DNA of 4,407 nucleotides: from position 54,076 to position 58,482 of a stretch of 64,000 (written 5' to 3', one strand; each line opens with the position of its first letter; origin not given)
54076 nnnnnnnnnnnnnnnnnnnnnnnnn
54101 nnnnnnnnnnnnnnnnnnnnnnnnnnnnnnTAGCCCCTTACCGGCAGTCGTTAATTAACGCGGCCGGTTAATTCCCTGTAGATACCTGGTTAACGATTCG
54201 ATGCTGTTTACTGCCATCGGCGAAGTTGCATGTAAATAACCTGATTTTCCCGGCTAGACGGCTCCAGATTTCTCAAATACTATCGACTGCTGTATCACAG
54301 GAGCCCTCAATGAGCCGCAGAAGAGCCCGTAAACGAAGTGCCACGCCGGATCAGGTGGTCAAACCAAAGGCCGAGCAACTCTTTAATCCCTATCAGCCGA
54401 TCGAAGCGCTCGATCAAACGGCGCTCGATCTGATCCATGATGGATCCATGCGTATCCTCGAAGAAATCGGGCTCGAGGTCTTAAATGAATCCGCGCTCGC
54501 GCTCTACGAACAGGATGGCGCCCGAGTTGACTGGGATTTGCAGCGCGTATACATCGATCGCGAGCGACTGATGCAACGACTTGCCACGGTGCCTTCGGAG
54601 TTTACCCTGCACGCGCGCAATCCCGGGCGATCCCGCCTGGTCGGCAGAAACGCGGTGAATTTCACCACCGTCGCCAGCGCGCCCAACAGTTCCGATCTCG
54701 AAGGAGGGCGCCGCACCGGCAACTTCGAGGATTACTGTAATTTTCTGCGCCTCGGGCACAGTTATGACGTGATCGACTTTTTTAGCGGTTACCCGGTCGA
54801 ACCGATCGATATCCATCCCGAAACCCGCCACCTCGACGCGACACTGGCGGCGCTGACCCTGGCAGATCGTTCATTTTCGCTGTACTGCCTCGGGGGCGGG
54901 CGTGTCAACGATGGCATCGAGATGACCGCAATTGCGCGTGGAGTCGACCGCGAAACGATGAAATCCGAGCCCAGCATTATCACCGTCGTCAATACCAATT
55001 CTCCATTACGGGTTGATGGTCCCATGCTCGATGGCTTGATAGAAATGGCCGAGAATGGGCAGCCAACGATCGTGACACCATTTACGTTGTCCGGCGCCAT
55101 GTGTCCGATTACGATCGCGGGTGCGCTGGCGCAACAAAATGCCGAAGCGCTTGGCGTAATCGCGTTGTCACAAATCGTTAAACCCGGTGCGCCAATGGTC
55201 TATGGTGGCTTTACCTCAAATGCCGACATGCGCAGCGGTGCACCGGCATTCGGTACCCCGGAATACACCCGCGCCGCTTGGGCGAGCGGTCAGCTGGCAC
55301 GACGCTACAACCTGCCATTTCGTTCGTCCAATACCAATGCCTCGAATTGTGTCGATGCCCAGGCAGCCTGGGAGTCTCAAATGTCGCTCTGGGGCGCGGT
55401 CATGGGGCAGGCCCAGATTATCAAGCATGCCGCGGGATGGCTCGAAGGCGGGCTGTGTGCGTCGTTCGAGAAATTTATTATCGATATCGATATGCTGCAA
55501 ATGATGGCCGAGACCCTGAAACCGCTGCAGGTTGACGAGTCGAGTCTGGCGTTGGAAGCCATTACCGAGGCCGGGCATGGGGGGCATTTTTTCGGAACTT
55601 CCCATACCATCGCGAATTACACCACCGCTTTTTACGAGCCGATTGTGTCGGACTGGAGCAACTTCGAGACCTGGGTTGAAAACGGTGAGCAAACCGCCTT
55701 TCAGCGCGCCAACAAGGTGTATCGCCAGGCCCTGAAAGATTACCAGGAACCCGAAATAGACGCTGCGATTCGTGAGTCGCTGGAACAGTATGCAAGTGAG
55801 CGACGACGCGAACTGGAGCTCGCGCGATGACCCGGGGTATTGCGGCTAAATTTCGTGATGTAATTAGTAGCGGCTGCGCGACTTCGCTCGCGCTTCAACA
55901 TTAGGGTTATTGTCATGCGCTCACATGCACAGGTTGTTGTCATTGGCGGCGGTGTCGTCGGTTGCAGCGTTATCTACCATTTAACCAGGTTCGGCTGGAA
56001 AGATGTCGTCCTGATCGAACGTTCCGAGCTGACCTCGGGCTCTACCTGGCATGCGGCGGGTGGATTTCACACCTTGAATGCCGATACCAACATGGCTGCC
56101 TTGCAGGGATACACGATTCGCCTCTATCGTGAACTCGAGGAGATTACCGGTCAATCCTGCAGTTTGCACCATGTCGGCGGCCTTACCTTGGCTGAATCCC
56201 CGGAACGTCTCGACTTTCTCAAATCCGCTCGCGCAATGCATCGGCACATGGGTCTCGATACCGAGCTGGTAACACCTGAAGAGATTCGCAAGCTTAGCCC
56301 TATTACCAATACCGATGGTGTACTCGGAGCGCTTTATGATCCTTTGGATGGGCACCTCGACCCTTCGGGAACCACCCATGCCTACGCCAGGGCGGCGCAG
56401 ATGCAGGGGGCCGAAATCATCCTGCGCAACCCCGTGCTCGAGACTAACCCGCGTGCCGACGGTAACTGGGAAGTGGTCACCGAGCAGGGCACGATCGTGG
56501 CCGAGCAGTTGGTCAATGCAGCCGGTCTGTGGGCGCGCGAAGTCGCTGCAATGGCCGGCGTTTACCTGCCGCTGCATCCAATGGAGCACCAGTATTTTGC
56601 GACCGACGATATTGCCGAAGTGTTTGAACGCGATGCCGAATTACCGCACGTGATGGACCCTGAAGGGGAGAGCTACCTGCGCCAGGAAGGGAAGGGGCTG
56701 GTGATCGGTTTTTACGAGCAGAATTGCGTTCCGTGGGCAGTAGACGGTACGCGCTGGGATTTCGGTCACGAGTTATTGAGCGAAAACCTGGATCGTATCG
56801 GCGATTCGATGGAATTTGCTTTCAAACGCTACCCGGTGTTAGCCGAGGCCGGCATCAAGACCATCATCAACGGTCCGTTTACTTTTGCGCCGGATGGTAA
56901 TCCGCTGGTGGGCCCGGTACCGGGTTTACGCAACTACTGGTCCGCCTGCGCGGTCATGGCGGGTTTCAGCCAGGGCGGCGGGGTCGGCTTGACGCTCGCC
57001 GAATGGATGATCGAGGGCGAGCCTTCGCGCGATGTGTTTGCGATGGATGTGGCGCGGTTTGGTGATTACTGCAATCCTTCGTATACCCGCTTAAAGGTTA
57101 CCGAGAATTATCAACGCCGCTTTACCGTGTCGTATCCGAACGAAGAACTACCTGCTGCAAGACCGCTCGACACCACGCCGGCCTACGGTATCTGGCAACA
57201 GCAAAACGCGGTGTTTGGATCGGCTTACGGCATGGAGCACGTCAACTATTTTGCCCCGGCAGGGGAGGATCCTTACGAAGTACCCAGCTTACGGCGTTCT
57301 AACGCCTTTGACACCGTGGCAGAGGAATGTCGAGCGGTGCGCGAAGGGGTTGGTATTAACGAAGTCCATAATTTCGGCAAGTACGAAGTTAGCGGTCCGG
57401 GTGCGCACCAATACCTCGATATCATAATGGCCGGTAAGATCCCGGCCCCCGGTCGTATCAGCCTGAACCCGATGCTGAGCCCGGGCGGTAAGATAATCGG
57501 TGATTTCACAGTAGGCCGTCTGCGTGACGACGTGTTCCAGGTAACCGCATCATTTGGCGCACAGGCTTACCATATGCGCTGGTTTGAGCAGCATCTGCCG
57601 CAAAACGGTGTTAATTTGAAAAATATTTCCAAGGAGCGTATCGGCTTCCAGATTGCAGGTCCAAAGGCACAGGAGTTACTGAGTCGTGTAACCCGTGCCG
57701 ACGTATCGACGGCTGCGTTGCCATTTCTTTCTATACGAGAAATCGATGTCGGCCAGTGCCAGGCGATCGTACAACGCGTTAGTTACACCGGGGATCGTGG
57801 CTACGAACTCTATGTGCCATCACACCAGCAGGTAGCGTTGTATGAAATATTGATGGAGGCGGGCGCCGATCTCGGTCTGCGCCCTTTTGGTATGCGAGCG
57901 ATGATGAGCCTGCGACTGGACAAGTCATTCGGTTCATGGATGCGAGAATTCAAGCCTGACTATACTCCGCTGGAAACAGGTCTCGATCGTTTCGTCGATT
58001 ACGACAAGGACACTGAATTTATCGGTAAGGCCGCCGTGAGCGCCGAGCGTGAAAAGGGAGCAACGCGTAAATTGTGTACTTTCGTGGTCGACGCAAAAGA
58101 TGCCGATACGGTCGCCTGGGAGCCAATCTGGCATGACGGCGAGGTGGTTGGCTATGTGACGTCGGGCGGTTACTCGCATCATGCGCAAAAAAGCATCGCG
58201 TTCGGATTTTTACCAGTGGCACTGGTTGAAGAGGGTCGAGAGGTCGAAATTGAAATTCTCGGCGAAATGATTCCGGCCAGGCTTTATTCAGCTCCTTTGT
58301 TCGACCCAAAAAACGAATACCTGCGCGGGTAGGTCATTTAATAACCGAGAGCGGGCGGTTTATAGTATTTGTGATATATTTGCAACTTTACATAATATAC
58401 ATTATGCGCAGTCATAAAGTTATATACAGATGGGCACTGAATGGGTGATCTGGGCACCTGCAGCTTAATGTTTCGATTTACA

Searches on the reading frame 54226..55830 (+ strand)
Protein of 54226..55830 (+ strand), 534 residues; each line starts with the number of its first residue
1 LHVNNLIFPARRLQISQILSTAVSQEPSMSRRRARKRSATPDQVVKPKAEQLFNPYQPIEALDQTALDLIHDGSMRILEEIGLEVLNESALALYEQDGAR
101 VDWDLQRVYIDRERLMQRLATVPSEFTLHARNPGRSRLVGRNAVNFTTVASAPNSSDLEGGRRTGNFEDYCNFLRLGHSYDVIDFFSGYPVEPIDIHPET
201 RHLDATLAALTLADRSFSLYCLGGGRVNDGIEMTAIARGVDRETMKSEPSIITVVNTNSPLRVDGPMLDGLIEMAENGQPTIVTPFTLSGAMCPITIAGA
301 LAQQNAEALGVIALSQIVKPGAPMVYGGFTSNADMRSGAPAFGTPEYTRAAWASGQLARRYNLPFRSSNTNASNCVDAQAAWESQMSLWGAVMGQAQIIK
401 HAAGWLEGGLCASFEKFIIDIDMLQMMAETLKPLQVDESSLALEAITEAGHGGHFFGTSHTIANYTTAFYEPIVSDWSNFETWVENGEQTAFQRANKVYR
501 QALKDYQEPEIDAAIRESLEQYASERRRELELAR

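Call 6: search_protein_families(library=ncbifam, proteins=[window:54226-55830:+])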
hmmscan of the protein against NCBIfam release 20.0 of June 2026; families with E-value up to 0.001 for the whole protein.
window:54226-55830:+ (534 aa): 1 family
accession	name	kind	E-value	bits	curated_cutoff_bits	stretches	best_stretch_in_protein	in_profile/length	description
TIGR02369.2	trimeth_pyl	equivalog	2e-85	287.1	525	1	60-521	4-463/469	[trimethylamine--corrinoid protein] Co-methyltransferase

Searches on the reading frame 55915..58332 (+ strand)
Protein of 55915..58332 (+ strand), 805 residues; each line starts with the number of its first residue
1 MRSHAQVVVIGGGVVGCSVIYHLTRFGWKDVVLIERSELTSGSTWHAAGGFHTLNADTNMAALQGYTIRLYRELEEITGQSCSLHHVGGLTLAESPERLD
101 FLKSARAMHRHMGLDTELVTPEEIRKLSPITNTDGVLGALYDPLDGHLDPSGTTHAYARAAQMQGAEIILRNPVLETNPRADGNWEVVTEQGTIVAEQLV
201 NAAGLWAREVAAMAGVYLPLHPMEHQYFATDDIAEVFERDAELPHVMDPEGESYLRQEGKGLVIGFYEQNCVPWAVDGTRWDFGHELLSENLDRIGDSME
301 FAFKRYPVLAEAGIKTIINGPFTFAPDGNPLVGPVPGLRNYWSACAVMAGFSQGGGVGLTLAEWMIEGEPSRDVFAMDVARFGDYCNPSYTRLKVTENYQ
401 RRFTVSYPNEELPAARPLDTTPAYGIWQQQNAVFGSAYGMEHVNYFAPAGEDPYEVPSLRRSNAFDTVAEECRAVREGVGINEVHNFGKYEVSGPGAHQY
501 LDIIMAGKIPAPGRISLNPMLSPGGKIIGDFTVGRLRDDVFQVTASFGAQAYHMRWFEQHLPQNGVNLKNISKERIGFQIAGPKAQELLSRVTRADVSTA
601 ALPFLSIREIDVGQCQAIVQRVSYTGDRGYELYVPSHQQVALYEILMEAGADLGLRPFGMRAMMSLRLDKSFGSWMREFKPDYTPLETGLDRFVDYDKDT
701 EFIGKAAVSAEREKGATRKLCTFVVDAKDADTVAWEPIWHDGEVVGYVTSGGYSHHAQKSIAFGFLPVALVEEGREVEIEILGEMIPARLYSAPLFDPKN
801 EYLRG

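Call 6: search_protein_families(library=ncbifam, proteins=[window:55915-58332:+])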
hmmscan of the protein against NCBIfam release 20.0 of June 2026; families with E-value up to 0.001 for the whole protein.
window:55915-58332:+ (805 aa): 30 families (the best 25 are shown)
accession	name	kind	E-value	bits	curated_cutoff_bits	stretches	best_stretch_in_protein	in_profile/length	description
TIGR01372.1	soxA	subfamily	5.5e-53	180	1164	1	466-803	644-994/996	sarcosine oxidase subunit alpha family protein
NF001567.0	PRK00389.1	subfamily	2.3e-50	171.6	300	1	465-799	31-356/359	glycine cleavage system aminomethyltransferase GcvT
TIGR00528.1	gcvT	equivalog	2.7e-46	158.1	235.85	1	465-795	29-359/362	glycine cleavage system aminomethyltransferase GcvT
NF053776.1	TmaoDeMthMsil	equivalog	2.4e-41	142.1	1100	1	469-803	419-761/763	trimethylamine N-oxide demethylase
NF010093.0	PRK13579.1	equivalog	1.5e-33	116.1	459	1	469-797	42-365/371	glycine cleavage system aminomethyltransferase GcvT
NF009133.0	PRK12486.1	equivalog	1.1e-29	103.5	410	1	463-791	39-364/369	dimethylsulfoniopropionate demethylase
NF008425.0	PRK11259.1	equivalog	1.9e-26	92.9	257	1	3-382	3-375/377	N-methyl-L-tryptophan oxidase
TIGR02352.1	thiamin_ThiO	equivalog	2e-26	92.9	250.8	1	7-216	1-216/351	glycine oxidase ThiO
TIGR01373.1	soxB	subfamily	2.2e-24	86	529.45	1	4-382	30-399/407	sarcosine oxidase subunit beta family protein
TIGR03364.1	HpnW_proposed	hypoth_equivalog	1.3e-15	57.4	285.1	1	6-201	2-191/365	TIGR03364 family FAD-dependent oxidoreductase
TIGR03377.1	glycerol3P_GlpA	equivalog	1.4e-15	56.9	552.8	1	6-222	1-219/530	anaerobic glycerol-3-phosphate dehydrogenase subunit GlpA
NF050086.1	pipecolate_AmaA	exception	2.3e-14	52.9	600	1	4-206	25-236/425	L-pipecolate oxidase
NF008313.0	PRK11101.1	equivalog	7.1e-14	51.3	425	1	4-223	8-229/548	anaerobic glycerol-3-phosphate dehydrogenase subunit A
NF001933.0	PRK00711.1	subfamily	7.2e-14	51.6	383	1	57-224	105-274/429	D-amino acid dehydrogenase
NF047633.1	SyrngDmethDesA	equivalog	1.4e-13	50.2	800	1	491-669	60-246/453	syringate O-demethylase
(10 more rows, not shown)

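Call 11: find_encoding_contigs(protein=window:55915-58332:+, flank=10000, max_places=10)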
Protein window:55915-58332:+ (805 aa): no gene with exactly this product is on record in the collection.
